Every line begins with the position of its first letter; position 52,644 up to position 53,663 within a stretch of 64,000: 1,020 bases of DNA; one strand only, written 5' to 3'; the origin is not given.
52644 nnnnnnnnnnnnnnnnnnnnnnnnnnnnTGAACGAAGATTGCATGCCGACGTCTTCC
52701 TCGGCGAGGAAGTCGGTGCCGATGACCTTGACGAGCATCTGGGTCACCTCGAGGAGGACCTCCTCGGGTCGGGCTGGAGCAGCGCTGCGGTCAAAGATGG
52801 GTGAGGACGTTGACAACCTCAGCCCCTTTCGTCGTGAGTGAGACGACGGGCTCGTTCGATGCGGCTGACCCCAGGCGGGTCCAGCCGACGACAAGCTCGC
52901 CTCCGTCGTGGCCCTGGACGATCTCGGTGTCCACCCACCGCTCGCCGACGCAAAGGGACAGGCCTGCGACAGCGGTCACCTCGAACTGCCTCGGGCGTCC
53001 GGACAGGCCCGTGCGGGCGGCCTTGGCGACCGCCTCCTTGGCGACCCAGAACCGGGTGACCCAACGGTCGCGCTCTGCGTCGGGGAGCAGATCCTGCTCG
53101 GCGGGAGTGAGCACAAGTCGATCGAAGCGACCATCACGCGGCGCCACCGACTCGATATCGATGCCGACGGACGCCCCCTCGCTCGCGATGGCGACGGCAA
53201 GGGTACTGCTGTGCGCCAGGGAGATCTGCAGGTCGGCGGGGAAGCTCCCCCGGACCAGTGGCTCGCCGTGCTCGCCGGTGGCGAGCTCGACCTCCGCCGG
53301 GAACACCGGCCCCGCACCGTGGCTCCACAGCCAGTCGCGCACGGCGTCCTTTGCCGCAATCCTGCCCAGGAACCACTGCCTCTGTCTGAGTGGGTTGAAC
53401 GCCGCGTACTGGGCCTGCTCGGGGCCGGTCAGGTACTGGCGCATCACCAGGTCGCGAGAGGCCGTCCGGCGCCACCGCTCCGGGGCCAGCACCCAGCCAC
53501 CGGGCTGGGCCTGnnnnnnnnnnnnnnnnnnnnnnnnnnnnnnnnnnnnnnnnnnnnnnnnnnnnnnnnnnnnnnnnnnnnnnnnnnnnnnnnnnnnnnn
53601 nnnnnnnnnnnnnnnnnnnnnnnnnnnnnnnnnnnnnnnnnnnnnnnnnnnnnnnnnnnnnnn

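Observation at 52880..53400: Sfp-type phosphopantetheinyl transferase fused in cis to the C-terminus of a KS-AT-DH protein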

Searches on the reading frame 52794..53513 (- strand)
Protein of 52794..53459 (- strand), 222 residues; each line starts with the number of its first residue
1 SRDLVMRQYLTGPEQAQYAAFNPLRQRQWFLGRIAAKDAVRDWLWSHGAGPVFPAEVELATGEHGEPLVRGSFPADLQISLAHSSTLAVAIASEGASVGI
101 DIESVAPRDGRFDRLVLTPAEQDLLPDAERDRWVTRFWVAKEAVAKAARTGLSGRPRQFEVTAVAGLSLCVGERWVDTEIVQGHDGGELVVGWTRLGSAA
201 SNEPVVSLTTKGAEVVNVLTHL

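Call 7: search_protein_families(library=pfam, proteins=[window:52794-53459:-], max_evalue=0.01)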
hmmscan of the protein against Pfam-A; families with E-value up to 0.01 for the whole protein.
window:52794-53459:- (222 aa): 2 families
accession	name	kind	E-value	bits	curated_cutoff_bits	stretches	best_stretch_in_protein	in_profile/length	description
PF01648.25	ACPS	-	2.1e-16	60.3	25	1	97-164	1-79/111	4'-phosphopantetheinyl transferase superfamily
PF17837.6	4PPT_N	-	0.00051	20.5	27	1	22-92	10-67/68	4'-phosphopantetheinyl transferase N-terminal domain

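Call 8: search_protein_families(library=ncbifam, proteins=[window:52794-53459:-], max_evalue=0.01)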
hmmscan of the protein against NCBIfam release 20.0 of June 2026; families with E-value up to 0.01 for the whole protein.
window:52794-53459:- (222 aa): 7 families
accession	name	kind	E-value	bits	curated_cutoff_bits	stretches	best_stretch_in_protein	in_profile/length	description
TIGR00556.1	pantethn_trn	domain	1.9e-09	37.7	45.35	1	96-160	3-76/128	phosphopantetheine--protein transferase domain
NF042922.1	4PPT_HetI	equivalog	4.1e-09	36.1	370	1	9-182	39-214/235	4'-phosphopantetheinyl transferase HetI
NF007676.0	PRK10351.1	equivalog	2e-07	30.8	174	1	45-147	41-142/195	4'-phosphopantetheinyl transferase AcpT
NF011251.0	PRK14657.1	equivalog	7e-07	29.3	165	1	109-162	23-77/123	holo-[acyl-carrier-protein] synthase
TIGR00516.1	acpS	equivalog_domain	2.4e-06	27.8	59.8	1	102-153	15-68/125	holo-ACP synthase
NF007604.0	PRK10251.1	equivalog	0.00018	21.1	169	1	22-149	46-162/209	enterobactin synthase subunit EntD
NF011257.0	PRK14663.1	equivalog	0.0024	17.8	186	0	31-92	48-115/123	holo-[acyl-carrier-protein] synthase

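Call 31: find_related_loci(query=A1, collection=genome_contigs, flank=10000)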
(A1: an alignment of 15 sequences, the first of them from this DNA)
Query A1 (240 aa) in genome_contigs; peptide patterns used: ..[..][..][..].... (x = any residue, [..] = any of these).
599 stretches matched a pattern (row limit reached: there are more); 570 encode a relative of the query (tblastn E <= 1e-3); the best 80 are kept; 80 distinct loci.
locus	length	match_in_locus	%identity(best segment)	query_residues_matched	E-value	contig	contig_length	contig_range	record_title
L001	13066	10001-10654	51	1-212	1e-59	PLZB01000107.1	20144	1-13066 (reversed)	MAG: Acidimicrobiaceae bacterium isolate palsa_743 73.20120700_P3D.200_contig_37667, whole genome shotgun sequence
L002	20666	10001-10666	53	1-212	3e-59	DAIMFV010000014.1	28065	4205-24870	MAG TPA_asm: Acidimicrobiales bacterium isolate CTOTU2458 NODE_737_length_28065_cov_4.344913, whole genome shotgun seque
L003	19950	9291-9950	53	1-212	2e-56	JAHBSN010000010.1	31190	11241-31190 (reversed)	MAG: Actinomycetota bacterium isolate ACE_ACT2 ACT2_10, whole genome shotgun sequence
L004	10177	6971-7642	51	1-214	6e-56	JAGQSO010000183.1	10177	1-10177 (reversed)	MAG: Acidimicrobiales bacterium isolate HKST-UBA09 k127_1706664, whole genome shotgun sequence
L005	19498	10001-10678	51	1-214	3e-55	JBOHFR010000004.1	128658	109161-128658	MAG: Pseudonocardiaceae bacterium isolate SE1498_metabat2.bin.2 NODE_4_length_128658_cov_22.930437, whole genome shotgun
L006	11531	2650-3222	48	12-200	2e-53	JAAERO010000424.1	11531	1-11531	MAG: Hyphomicrobium sp. isolate Nau_7 NauG_CONTIG2412166, whole genome shotgun sequence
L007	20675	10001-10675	50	1-212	3e-53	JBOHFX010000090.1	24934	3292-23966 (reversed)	MAG: Pseudonocardiaceae bacterium isolate M3-B1_metabat2.bin.5 k127_358102, whole genome shotgun sequence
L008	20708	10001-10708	45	1-212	2e-52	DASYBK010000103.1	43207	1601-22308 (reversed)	MAG TPA_asm: Acidobacteriaceae bacterium isolate SMAG_U4905 k141_1286399, whole genome shotgun sequence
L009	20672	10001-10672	49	1-212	2e-52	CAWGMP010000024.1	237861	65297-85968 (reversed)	MAG: uncultured Actinomycetota bacterium isolate MFD01213.bin.1.138 genome assembly, contig: contig_52153, whole genome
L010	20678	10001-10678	48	3-212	2e-52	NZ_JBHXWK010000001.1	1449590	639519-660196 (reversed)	Streptomyces sp. NPDC127595 NPDC127595_391_F5.ctg-0001, whole genome shotgun sequence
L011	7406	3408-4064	45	7-230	5e-52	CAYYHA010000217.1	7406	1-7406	MAG TPA_asm: uncultured Myxococcia bacterium isolate SRP162660_co1_4 genome assembly, contig: NODE_10773_length_7406_cov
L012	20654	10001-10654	50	1-211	1e-51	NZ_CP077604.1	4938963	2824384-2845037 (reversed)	Aquihabitans sp. G128 chromosome, complete genome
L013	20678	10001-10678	48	3-212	9e-52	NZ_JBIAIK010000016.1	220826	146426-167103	Streptomyces sp. NPDC005808 NPDC005808_26_F3.ctg-0016, whole genome shotgun sequence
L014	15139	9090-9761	49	3-223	1e-51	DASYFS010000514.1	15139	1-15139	MAG TPA_asm: Candidatus Elarobacter sp. isolate SMAG_U5021 k141_935232, whole genome shotgun sequence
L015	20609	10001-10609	49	1-202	3e-51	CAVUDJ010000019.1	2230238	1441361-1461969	MAG: uncultured Actinomycetota bacterium isolate MFD02840.bin.1.283 genome assembly, contig: contig_8036, whole genome s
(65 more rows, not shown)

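Call 40: search_solved_structures(query=A1, max_evalue=1, show_alignments=2)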
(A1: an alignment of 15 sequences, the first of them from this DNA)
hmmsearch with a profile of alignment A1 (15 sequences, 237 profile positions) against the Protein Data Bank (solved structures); distinct sequences matched with E-value up to 1: 42.
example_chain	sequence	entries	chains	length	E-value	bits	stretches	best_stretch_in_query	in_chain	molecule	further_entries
3hyk_A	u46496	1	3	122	4.5e-15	58.8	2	43-130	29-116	Holo-[acyl-carrier-protein] synthase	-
1fte_A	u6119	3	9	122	1.2e-10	44.3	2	135-191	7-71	ACYL CARRIER PROTEIN SYNTHASE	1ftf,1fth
1f7l_A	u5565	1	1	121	4.3e-10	42.5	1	42-130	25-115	HOLO-(ACYL CARRIER PROTEIN) SYNTHASE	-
1f7t_A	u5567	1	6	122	4.4e-10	42.5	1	42-130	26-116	HOLO-(ACYL CARRIER PROTEIN) SYNTHASE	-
1f80_A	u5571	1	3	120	4.8e-10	42.4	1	42-130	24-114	HOLO-(ACYL CARRIER PROTEIN) SYNTHASE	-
7r49_A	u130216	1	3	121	2.7e-08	36.6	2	45-129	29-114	Holo-[acyl-carrier-protein] synthase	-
1qr0_A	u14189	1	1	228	4.4e-08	35.9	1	92-209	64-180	4'-PHOSPHOPANTETHEINYL TRANSFERASE SFP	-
4mrt_A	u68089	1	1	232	4.6e-08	35.9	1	92-209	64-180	4'-phosphopantetheinyl transferase sfp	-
5xum_A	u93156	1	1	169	1.6e-07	34.1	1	134-230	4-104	Holo-[acyl-carrier-protein] synthase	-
5cxd_A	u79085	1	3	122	2.2e-06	30.3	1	42-129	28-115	Holo-[acyl-carrier-protein] synthase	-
2was_A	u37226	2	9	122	2.7e-06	30.1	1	133-206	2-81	3-OXOACYL-[ACYL-CARRIER-PROTEIN] SYNTHASE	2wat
2cg5_A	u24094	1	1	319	2.8e-06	30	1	32-223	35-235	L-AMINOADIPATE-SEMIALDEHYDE DEHYDROGENASE-PHOSPHOPANTETHEINYL TRANSFERASE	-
2byd_A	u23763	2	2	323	2.9e-06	30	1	32-223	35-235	HSPC223 | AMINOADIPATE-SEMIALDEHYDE DEHYDROGENASE-PHOSPHOPANTETHEINYL TRANSFERASE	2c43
4dxe_A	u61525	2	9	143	3.5e-06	29.7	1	42-129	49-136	acyl-carrier-protein synthase | Holo-[acyl-carrier-protein] synthase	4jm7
2was_B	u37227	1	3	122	4.6e-06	29.3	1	133-192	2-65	3-OXOACYL-[ACYL-CARRIER-PROTEIN] SYNTHASE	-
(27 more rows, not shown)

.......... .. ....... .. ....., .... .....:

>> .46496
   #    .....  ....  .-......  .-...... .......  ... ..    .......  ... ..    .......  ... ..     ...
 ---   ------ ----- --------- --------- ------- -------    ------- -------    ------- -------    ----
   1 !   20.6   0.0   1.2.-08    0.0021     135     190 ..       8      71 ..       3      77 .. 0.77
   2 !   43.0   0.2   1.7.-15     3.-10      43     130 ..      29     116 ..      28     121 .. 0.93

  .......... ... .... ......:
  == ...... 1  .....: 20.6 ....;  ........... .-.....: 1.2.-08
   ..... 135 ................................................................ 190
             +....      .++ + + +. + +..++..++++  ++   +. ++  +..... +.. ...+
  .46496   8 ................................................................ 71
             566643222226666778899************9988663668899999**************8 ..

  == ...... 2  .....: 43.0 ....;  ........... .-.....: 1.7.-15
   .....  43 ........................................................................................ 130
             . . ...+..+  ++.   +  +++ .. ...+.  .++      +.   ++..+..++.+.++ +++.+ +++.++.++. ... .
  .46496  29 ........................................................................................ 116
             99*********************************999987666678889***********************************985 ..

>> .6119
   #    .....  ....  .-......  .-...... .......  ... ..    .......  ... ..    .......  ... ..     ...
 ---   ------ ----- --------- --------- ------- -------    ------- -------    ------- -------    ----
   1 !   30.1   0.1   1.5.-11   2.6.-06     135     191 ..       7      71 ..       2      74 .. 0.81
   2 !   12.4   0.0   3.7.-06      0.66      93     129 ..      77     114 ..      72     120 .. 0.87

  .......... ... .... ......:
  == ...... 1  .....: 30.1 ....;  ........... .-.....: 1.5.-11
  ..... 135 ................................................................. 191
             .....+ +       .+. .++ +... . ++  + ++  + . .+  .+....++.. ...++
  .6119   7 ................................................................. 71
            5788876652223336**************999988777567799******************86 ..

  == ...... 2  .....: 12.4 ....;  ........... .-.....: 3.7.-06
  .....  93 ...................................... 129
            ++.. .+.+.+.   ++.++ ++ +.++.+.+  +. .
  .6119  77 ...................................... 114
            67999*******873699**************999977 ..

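Call 46: search_dna_similar(query=window:52794-53459:-, collection=plasmids, mode=protein, max_evalue=0.001, max_rows=40)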
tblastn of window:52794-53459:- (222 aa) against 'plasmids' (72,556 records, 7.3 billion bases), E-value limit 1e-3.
Records with a match: 103; places in all: 105; records where one place covers at least 80% of the query: 5.
Best place of each record, by identity: <60% 103.
By first word of the organism name: Streptomyces 44; Bradyrhizobium 13; Rhizobium 6; Bacillus 4; Tritonibacter 3; Sinorhizobium 3; Azospirillum 3; Acinetobacter 3; Methylocystis 2; Clavibacter 2; and 18 more.
By predicted mobility (MOB-suite, as given by PLSDB): non-mobilizable 71; mobilizable 19; conjugative 13.
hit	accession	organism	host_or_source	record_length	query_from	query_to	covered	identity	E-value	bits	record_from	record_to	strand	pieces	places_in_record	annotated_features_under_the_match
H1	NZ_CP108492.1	Streptomyces sp. NBC_01243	-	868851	1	182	82%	46.7%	6e-34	135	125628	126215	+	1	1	beta-ketoacyl synthase N-terminal-like domain-containing protein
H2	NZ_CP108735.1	Streptomyces sp. NBC_00984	-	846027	1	182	82%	46.7%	7e-34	134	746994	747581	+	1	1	beta-ketoacyl synthase N-terminal-like domain-containing protein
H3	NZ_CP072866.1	Rhizobium sp. NLR16a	lentil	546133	7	183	80%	34.6%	3e-6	55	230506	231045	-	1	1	4'-phosphopantetheinyl transferase superfamily protein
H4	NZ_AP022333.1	Methylosinus sp. C49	-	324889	4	160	71%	38.6%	1e-16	85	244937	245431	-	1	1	4'-phosphopantetheinyl transferase superfamily protein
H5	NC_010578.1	Beijerinckia indica subsp. indica ATCC 9039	-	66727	23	160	62%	41.0%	8e-22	100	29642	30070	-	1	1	4'-phosphopantetheinyl transferase superfamily protein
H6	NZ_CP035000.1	Rhizobium acidisoli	Phaseolus vulgaris,root nodule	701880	8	183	79%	31.5%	1e-6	56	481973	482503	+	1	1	4'-phosphopantetheinyl transferase superfamily protein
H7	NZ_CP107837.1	Streptomyces sp. NBC_00523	-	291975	6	183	80%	30.9%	4e-5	51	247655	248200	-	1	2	4'-phosphopantetheinyl transferase superfamily protein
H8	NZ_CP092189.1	Deinococcus sp. KNUC1210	Setaria viridis,cell ...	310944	10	171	73%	32.9%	6e-8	59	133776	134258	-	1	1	4'-phosphopantetheinyl transferase superfamily protein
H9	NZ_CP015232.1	Tritonibacter mobilis F1926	cell culture,seawater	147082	8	170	73%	32.0%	1e-5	53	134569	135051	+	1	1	4'-phosphopantetheinyl transferase superfamily protein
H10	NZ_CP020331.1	Martelella mediterranea DSM 17316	-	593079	2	164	73%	31.8%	5e-6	54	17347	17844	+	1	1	4'-phosphopantetheinyl transferase superfamily protein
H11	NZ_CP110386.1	Tritonibacter mobilis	-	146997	8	170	73%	31.4%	8e-5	50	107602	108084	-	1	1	4'-phosphopantetheinyl transferase superfamily protein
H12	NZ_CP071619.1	Rhizobium bangladeshense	lentil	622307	10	162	69%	33.3%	3e-4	49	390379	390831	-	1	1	4'-phosphopantetheinyl transferase superfamily protein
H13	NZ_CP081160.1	Jannaschia sp. M317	-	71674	55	217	73%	31.1%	4e-5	51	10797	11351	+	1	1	4'-phosphopantetheinyl transferase superfamily protein | condensation domain-containing protein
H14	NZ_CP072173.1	Rhizobium sp. AB2/73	Phyla canescens,cell culture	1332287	4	186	82%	27.6%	1e-4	50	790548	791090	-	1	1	record has no annotation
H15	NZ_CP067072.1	Rhizobium sp. AB2/73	Phyla canescens,cell culture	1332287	4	186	82%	27.6%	1e-4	50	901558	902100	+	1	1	record has no annotation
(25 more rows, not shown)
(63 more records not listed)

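Call 48: get_annotated_region(hit=H1, flank=14000)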
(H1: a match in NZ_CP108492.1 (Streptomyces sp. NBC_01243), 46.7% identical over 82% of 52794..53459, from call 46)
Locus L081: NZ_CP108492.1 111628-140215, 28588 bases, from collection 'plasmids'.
description: Streptomyces sp. NBC_01243 plasmid unnamed1, complete sequence
organism: Streptomyces sp. NBC_01243 (NCBI taxid 2903796)
taxonomy: Bacteria; Actinomycetota; Actinomycetes; Kitasatosporales; Streptomycetaceae; Streptomyces; Streptomyces sp. NBC 01243
host: -; source: -; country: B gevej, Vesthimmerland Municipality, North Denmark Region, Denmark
typing (MOB-suite, as given by PLSDB): mobilizable; relaxase MOBP
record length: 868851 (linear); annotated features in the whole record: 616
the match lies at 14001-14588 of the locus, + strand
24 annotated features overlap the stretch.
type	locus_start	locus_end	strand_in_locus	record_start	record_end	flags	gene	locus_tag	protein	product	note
CDS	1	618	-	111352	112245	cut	-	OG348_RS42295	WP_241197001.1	hypothetical protein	-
CDS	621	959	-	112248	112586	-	-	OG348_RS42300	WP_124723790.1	hypothetical protein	-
CDS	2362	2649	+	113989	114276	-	-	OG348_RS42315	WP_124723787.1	hypothetical protein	-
CDS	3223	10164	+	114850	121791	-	-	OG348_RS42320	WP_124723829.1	type I polyketide synthase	-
CDS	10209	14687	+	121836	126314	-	-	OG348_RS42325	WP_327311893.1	beta-ketoacyl synthase N-terminal-like domain-containing protein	-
CDS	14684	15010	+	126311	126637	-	-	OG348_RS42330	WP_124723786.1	acyl carrier protein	-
CDS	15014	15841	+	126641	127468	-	-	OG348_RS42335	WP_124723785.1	alpha/beta hydrolase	-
CDS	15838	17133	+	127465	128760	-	-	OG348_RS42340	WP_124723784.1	glycosyltransferase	-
CDS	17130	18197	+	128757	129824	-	-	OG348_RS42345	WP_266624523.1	class I SAM-dependent methyltransferase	-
CDS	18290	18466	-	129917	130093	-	-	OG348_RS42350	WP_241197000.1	hypothetical protein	-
CDS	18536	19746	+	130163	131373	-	-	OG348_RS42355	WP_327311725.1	IS3 family transposase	-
CDS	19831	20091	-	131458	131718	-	-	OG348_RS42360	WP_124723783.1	hypothetical protein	-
CDS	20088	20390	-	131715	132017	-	-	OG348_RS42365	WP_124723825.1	DUF6247 family protein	-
CDS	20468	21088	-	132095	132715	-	-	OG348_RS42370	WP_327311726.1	hypothetical protein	-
CDS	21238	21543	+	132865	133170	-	-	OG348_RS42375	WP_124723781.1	trypco2 family protein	-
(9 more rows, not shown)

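Call 53: predict_structure(alignment_id=A1)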
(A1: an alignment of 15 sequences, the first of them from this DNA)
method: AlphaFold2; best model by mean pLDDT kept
length: 240 residues; sequences in the alignment: 15
mean_pLDDT: 87.6   pTM: 0.84
mean pLDDT of the five models: 87.6, 87.3, 86.7, 86.4, 86.2
residues with pLDDT >= 90: 172; 70-90: 42; 50-70: 5; < 50: 21
segments of 3 or more residues with pLDDT < 50: 217-220, 225-240
pLDDT, mean of each block of 10 residues (from residue 1): 94 89 93 95 94 95 82 86 89 90 95 95 94 95 94 97 91 91 96 97 95 68 47 38
secondary structure, 60 per line:
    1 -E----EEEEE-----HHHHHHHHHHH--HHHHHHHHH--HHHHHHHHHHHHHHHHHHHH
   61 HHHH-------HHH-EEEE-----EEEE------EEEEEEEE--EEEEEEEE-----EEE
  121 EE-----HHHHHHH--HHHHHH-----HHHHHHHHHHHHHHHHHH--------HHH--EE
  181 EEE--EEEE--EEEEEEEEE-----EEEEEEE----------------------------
elements in order: E7-11 H17-27 H30-38 H41-64 E76-79 E85-88 E95-102 E105-112 E118-122 H128-134 H137-142 H148-165 E179-183 E186-189 E192-200 E206-212
